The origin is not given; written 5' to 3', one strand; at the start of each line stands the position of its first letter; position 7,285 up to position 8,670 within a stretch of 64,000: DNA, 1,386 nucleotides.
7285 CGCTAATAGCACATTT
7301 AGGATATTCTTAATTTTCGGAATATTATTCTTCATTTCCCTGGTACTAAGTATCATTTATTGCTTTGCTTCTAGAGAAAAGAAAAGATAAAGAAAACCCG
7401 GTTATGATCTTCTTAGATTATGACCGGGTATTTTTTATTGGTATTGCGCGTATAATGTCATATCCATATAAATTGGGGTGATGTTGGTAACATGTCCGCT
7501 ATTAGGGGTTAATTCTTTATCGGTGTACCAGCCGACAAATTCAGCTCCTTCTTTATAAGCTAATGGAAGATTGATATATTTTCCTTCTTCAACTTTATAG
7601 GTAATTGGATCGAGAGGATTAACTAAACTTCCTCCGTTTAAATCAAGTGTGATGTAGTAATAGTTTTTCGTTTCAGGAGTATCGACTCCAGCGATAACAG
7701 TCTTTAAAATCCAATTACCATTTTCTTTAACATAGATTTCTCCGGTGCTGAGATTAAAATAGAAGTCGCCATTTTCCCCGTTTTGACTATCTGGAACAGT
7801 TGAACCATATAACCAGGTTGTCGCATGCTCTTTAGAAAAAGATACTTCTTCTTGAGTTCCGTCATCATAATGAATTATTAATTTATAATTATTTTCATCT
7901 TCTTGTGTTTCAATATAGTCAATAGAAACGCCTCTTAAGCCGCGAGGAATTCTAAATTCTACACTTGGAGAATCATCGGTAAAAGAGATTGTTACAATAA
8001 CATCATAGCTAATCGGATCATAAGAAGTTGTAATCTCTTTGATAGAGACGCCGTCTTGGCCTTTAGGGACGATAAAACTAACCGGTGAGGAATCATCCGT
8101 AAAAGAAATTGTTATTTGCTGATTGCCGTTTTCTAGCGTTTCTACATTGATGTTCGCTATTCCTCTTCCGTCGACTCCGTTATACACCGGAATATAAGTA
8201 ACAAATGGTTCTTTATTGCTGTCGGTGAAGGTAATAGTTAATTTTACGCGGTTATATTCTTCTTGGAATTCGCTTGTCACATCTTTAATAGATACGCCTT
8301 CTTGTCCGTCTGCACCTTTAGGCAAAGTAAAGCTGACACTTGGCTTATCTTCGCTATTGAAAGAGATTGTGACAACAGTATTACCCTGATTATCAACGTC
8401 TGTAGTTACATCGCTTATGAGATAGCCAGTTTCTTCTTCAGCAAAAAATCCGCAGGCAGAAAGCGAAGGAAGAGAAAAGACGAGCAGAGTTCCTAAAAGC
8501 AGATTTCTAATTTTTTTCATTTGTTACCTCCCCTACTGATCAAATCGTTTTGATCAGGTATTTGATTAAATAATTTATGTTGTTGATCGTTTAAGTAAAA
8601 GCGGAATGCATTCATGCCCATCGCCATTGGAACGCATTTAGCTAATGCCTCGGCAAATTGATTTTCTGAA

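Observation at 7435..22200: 11-gene, tightly coupled minus-strand operon of secreted beta-helix proteins, TasA-like proteins, a SipW-type peptidase, an ABC transporter and a membrane McrB-like NTPase: candidate undescribed surface-structure assembly locus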

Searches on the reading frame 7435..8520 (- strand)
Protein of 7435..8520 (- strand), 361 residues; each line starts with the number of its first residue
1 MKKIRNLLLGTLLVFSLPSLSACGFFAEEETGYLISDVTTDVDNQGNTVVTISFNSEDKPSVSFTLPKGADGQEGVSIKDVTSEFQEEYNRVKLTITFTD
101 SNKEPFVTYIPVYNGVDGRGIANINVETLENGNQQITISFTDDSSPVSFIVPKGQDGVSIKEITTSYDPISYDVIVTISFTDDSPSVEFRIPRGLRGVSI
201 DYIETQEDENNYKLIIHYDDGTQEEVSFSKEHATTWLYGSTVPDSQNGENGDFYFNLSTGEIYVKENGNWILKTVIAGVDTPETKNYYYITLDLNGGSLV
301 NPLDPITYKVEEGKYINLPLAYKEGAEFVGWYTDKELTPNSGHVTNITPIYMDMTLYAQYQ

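Call 4: search_protein_families(library=pfam, proteins=[window:7435-8520:-], max_evalue=0.1)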
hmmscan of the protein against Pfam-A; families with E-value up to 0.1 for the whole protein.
window:7435-8520:- (361 aa): 3 families
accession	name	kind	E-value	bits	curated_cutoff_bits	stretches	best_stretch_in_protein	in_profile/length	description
PF09479.16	Flg_new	-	4e-11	43.3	27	1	288-359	1-65/65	Listeria-Bacteroides repeat domain (List_Bact_rpt)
PF22599.2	SecDF_P1_head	-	0.023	15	27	0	31-57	22-49/114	SecDF, P1 head subdomain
PF16640.11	Big_3_5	-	0.045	14.8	35.5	0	95-144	30-73/88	Bacterial Ig-like domain (group 3)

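Call 5: search_protein_families(library=ncbifam, proteins=[window:7435-8520:-], max_evalue=0.1)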
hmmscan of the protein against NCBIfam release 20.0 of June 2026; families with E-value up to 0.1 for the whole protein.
window:7435-8520:- (361 aa): 1 family
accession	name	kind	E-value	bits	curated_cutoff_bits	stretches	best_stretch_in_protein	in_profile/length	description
TIGR02543.1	List_Bact_rpt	repeat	0.0027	18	20.95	1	323-360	3-40/44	TIGR02543 family repeat protein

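Call 10: search_protein_families(library=phrogs, proteins=[window:7435-8520:-], max_evalue=0.01)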
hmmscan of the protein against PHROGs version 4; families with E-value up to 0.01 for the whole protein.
window:7435-8520:- (361 aa): 3 families
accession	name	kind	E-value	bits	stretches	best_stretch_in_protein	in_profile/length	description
phrog_10526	-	unknown function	0.00016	22.5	0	116-149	26-60/75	-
phrog_29134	-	tail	0.00031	21.6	1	28-90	95-150/191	tail protein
phrog_21621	-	unknown function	0.0026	19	0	65-102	57-92/103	-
